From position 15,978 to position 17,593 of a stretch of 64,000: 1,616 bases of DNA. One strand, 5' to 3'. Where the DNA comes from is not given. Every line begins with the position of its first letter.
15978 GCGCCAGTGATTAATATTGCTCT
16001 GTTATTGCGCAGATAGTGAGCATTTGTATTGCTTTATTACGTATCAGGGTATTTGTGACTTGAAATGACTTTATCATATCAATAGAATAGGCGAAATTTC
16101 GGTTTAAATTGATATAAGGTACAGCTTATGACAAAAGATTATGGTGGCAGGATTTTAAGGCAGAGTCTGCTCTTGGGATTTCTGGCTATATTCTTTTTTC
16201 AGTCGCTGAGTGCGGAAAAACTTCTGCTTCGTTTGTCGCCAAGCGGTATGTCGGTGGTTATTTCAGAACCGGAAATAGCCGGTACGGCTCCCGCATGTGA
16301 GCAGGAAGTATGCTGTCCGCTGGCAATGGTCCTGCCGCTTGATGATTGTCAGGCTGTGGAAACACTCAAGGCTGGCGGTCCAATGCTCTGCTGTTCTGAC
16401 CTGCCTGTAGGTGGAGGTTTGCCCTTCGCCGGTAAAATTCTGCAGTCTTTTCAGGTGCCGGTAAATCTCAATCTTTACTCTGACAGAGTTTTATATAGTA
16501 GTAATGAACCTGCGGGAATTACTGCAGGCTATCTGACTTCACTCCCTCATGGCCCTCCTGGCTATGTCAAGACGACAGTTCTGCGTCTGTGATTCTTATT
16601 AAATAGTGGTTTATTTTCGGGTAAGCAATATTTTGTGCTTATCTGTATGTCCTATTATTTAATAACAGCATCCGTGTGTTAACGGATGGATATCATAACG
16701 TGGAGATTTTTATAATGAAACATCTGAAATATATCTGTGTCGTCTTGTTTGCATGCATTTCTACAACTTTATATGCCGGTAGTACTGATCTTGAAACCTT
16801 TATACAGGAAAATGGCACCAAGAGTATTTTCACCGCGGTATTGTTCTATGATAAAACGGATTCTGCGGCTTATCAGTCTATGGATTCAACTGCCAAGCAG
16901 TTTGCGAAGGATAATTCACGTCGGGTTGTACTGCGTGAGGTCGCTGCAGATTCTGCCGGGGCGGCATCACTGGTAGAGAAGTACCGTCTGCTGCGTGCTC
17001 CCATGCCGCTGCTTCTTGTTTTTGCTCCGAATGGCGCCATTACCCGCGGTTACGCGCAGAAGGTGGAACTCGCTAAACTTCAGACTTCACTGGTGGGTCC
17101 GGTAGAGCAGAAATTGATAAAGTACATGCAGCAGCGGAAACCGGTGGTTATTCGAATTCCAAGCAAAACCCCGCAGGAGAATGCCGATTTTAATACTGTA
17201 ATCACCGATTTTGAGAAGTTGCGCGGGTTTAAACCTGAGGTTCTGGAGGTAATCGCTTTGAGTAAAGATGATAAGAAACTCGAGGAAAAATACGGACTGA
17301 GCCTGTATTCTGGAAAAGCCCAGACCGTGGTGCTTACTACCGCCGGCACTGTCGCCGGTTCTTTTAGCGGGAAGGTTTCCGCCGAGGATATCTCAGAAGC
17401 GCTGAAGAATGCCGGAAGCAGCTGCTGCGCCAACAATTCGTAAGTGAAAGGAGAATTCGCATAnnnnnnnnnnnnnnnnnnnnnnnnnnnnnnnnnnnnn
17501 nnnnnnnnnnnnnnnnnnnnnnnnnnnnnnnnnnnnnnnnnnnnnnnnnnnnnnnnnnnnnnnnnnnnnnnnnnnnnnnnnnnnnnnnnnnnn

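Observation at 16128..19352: Four-gene envelope cassette tied together by vicinal-cysteine motifs, with a shared M-x-C-C-S-D-L heptad between a small secreted protein and an FtsX/MacB-type permease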

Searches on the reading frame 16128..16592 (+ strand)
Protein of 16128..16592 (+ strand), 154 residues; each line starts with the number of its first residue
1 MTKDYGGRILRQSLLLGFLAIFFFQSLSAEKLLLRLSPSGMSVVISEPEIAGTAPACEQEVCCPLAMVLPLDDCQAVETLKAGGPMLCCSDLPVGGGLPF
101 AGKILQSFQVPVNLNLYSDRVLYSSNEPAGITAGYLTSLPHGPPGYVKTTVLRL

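Call 3: search_protein_families(library=ncbifam, proteins=[window:16128-16592:+], max_evalue=0.01)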
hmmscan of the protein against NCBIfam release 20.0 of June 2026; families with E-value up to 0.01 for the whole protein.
window:16128-16592:+ (154 aa): 0 families

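Call 4: search_protein_families(library=pfam, proteins=[window:16128-16592:+], max_evalue=0.01)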
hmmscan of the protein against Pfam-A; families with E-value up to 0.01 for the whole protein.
window:16128-16592:+ (154 aa): 0 families

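Call 17: find_homologous_proteins(query=window:16128-16592:+, max_evalue=0.01)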
Query window:16128-16592:+ (154 aa): 3 proteins with E <= 0.01 among 39 candidates.
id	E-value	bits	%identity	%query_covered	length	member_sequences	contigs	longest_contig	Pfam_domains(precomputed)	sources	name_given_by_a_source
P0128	2.3e-96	338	100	100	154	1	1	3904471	-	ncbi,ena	-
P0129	1.6e-76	273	82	100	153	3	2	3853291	-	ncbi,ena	-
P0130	3.6e-25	107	37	99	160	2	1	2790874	-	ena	-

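Call 19: find_encoding_contigs(protein=P0130, flank=8000, max_places=2)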
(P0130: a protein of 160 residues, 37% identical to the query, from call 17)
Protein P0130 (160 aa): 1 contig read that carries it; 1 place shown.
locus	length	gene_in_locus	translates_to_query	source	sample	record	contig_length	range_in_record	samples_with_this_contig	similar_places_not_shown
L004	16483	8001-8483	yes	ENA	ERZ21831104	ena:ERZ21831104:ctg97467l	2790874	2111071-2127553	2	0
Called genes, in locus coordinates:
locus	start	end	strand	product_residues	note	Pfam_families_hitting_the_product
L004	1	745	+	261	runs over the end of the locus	PF01656:CbiA, PF02374:ArsA_ATPase, PF06564:CBP_BcsQ, PF09140:MipZ, PF10609:ParA, PF13614:AAA_31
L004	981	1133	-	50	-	-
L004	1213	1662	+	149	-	PF04186:FxsA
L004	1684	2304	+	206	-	PF01066:CDP-OH_P_transf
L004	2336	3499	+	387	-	PF04015:DUF362, PF00037:Fer4 (faint), PF12837:Fer4_6 (faint), PF12838:Fer4_7, PF13237:Fer4_10 (weak)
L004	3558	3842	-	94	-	PF11950:DUF3467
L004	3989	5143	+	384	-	PF13439:Glyco_transf_4, PF00534:Glycos_transf_1, PF13692:Glyco_trans_1_4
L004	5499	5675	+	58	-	PF17651:Raco_middle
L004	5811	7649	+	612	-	PF00324:AA_permease, PF03845:Spore_permease, PF13520:AA_permease_2, PF00359:PTS_EIIA_2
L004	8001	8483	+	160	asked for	-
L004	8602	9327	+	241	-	PF13848:Thioredoxin_6 (weak)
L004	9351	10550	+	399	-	PF12704:MacB_PCD, PF02687:FtsX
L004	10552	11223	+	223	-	PF00005:ABC_tran, PF13304:AAA_21 (faint)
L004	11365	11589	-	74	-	-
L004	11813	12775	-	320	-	PF01891:CbiM, PF13190:PDGLE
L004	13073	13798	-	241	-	PF01509:TruB_N, PF16198:TruB_C_2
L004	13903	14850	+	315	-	PF00535:Glycos_transf_2, PF13641:Glyco_tranf_2_3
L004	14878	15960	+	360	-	PF01479:S4, PF00849:PseudoU_synth_2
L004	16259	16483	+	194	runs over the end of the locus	PF19498:DUF6033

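Call 39: search_protein_representatives(alignment_id=A2)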
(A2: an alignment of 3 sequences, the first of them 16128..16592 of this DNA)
Query: 3 sequences, 153 profile positions. Proteins with E-value up to 0.001 (for the whole library): 4; up to 1e-10: 3; up to 1e-30: 2. The best 4 are listed.
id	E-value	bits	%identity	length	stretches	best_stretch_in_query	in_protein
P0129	2.7e-82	290.2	-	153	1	1-153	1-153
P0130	3.2e-80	283.5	-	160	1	2-153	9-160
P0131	2.4e-26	108.5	-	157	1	2-153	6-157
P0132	1.3e-04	37.9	-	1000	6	82-121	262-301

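Call 57: find_encoding_contigs(protein=P0131, flank=6000, max_places=2)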
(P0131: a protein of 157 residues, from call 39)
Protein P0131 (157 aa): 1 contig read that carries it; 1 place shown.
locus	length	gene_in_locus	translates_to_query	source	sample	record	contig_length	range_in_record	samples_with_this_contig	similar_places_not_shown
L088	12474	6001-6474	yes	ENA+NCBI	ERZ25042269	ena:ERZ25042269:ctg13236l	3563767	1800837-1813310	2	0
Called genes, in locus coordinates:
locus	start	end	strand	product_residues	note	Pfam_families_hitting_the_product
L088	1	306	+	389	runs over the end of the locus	PF04015:DUF362, PF12797:Fer4_2 (faint), PF12837:Fer4_6 (faint), PF13237:Fer4_10 (weak), PF00037:Fer4 (faint), PF12838:Fer4_7 (weak)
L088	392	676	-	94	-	PF11950:DUF3467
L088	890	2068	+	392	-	PF13439:Glyco_transf_4, PF13579:Glyco_trans_4_4 (weak), PF00534:Glycos_transf_1, PF13692:Glyco_trans_1_4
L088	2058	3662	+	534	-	PF17651:Raco_middle, PF14574:RACo_C_ter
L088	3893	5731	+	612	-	PF00324:AA_permease, PF03845:Spore_permease, PF13520:AA_permease_2, PF00359:PTS_EIIA_2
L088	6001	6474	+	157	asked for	-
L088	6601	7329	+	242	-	-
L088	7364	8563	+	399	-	PF12704:MacB_PCD, PF02687:FtsX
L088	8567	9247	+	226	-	PF00005:ABC_tran, PF13304:AAA_21 (faint)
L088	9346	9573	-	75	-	-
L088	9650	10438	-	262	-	-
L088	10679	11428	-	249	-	PF01509:TruB_N, PF16198:TruB_C_2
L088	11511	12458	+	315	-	PF00535:Glycos_transf_2, PF13641:Glyco_tranf_2_3 (weak)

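Call 73: find_related_loci(query=A4, collection=metagenome_contigs, flank=5000)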
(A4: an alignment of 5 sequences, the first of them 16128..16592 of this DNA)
Query A4 (154 aa) in metagenome_contigs; peptide patterns used: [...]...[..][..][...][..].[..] (x = any residue, [..] = any of these).
39 stretches matched a pattern, but none encodes a relative of the query by tblastn (E <= 1e-3).

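Call 81: search_solved_structures(query=A4, max_evalue=1)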
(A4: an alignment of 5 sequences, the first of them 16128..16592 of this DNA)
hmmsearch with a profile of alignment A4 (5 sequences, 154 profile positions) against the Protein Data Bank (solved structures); distinct sequences matched with E-value up to 1: 0.

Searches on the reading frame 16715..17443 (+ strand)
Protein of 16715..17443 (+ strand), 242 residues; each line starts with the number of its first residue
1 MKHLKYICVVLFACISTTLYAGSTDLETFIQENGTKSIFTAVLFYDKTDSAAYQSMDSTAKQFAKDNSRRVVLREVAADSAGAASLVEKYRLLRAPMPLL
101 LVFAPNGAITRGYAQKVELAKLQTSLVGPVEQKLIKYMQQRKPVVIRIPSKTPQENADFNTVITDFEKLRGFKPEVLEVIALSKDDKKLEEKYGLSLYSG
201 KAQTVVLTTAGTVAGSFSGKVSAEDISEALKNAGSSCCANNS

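Call 3: search_protein_families(library=ncbifam, proteins=[window:16715-17443:+], max_evalue=0.01)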
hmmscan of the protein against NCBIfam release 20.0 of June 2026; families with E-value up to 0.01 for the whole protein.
window:16715-17443:+ (242 aa): 2 families
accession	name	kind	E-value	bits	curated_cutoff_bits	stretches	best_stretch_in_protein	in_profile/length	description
NF007439.0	PRK09986.1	equivalog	0.00018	21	290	0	182-214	38-70/296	LysR family transcriptional regulator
NF038096.1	thylak_slr1796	equivalog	0.0021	17.6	140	1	124-232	22-131/157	thylakoid membrane photosystem I accumulation factor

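Call 4: search_protein_families(library=pfam, proteins=[window:16715-17443:+], max_evalue=0.01)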
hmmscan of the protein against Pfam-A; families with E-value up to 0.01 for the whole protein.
window:16715-17443:+ (242 aa): 0 families

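Call 7: find_homologous_proteins(query=window:16715-17443:+, max_evalue=0.001)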
Query window:16715-17443:+ (242 aa): 7 proteins with E <= 0.001 among 1290 candidates.
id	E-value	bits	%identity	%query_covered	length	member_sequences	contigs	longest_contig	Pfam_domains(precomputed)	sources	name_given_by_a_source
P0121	1.2e-150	517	100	100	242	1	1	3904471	-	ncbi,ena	-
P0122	1.0e-134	465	89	100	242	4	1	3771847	-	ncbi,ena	-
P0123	2.3e-66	242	49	97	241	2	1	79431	PF13848.13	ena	-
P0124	5.0e-64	234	49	97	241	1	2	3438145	PF13848.13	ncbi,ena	-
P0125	1.7e-21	95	31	86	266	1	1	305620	-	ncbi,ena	-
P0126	7.2e-14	70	31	81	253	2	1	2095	-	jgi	jgi:hypothetical protein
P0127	6.5e-11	60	30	85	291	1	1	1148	-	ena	-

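Call 9: find_encoding_contigs(protein=P0121, flank=10000, max_places=3)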
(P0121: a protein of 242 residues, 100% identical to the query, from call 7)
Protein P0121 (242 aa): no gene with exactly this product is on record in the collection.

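Call 53: predict_structure(alignment_id=A1)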
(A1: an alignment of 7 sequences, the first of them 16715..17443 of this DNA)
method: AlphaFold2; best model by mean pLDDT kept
length: 242 residues; sequences in the alignment: 7
mean_pLDDT: 85.2   pTM: 0.78
mean pLDDT of the five models: 85.2, 85.0, 84.3, 84.2, 84.0
residues with pLDDT >= 90: 154; 70-90: 55; 50-70: 3; < 50: 30
segments of 3 or more residues with pLDDT < 50: 1-23, 236-242
pLDDT, mean of each block of 10 residues (from residue 1): 42 36 72 96 94 97 97 93 85 90 96 95 94 92 93 90 95 93 89 86 92 92 95 55 28
secondary structure, 60 per line:
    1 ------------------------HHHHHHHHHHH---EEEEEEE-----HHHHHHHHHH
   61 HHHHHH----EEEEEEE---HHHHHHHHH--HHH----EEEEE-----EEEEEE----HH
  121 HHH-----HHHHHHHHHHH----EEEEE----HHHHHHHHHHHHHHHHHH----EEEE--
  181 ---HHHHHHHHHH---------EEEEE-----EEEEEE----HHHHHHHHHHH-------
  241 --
elements in order: H25-35 E39-45 H51-66 E71-77 H81-89 E99-103 E109-114 H119-123 H129-139 E144-148 H153-170 E175-178 H184-193 E203-207 E213-218 H223-233

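Call 56: fold_search(model_id=the predicted structure, library=pdb)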
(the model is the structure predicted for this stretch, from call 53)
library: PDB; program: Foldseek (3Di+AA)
matches with E <= 10: 1234; with E <= 0.001: 88
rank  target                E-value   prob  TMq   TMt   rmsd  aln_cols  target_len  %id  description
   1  1a8l                  4.4e-06  1.00  0.31  0.33  13.6       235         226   11  PROTEIN DISULFIDE OXIDOREDUCTASE FROM ARCHAEON PYROCOCCUS FURIOSUS (released 1999-03-30)
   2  1a8y                  4.9e-06  1.00  0.29  0.23  10.7       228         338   12  CRYSTAL STRUCTURE OF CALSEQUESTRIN FROM RABBIT SKELETAL MUSCLE SARCOPLASMIC RETICULUM AT 2.4 A RESOLUTION (released 1999-03-30)
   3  3uom_B                9.0e-06  1.00  0.29  0.22  11.4       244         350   11  Ca2+ complex of Human skeletal calsequestrin (released 2012-02-22)
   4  5d96_D                9.0e-06  1.00  0.27  0.28  17.5       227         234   13  Oxidoreductase Fragment of Mouse QSOX1 in Complex with a FAb Fragment from an Antibody Targeting Mouse and Human QSOX1 (released 2016-02-10)
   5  5cre                  9.6e-06  1.00  0.28  0.21  11.4       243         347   12  Human skeletal calsequestrin, D210G mutant low-calcium complex (released 2015-10-07)
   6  5gu7                  1.0e-05  1.00  0.34  0.24  12.1       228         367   14  Crystal Structure of human ERp44 form II (released 2017-04-12)
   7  2h8l_B                1.0e-05  1.00  0.30  0.31  10.1       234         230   16  Crystal structure of the bb' fragment of ERp57 (released 2006-08-29)
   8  5xwm_C                1.2e-05  1.00  0.33  0.25  12.2       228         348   15  human ERp44 zinc-bound form (released 2019-01-02)
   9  5crd                  1.4e-05  1.00  0.29  0.23  10.8       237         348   11  Wild-type human skeletal calsequestrin (released 2015-10-07)
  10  7f05_D                1.6e-05  1.00  0.30  0.22  11.2       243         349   12  Crystal structure of human cardiac calsequestrin bound with calcium (released 2022-06-08)
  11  3ed3_A                1.7e-05  1.00  0.33  0.30  16.6       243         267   18  Crystal Structure of the Yeast Dithiol/Disulfide Oxidoreductase Mpd1p (released 2008-11-04)
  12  5kn1_A                1.8e-05  1.00  0.28  0.21  11.4       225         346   11  Recombinant bovine skeletal calsequestrin, high-Ca2+ form (released 2016-10-05)
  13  4f9z_A                1.9e-05  1.00  0.33  0.35   9.1       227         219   13  Crystal Structure of human ERp27 (released 2012-12-05)
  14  8f48_B                2.0e-05  1.00  0.31  0.23  10.4       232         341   12  Human CASQ1 mutant - S248E (released 2023-12-13)
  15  5h29                  2.0e-05  1.00  0.30  0.35  13.6       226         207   14  Crystal Structure of the NTD_N/C domain of Alkylhydroperoxide Reductase AhpF from Enterococcus Faecalis (V583) (released 2017-11-22)
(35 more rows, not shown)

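Call 82: search_solved_structures(query=A5, max_evalue=1)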
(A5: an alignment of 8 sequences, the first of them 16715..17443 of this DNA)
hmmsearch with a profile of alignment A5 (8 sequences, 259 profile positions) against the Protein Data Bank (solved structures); distinct sequences matched with E-value up to 1: 7.
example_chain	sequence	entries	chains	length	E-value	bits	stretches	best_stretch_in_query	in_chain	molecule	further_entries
7q3k_A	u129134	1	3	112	0.053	16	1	47-132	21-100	eMM9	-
7q3j_A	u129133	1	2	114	0.054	16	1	47-132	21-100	MM9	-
6zmu_A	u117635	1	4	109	0.064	15.8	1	37-104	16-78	Thioredoxin-1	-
1a8l_A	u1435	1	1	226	0.091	15.3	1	48-104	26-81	PROTEIN DISULFIDE OXIDOREDUCTASE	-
1j08_A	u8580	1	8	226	0.3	13.6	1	49-104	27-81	glutaredoxin-like protein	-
7bzk_B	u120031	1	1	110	0.31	13.5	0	210-240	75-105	Thioredoxin Y1, chloroplastic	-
3ed3_A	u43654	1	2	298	0.56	12.7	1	58-112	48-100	Protein disulfide-isomerase MPD1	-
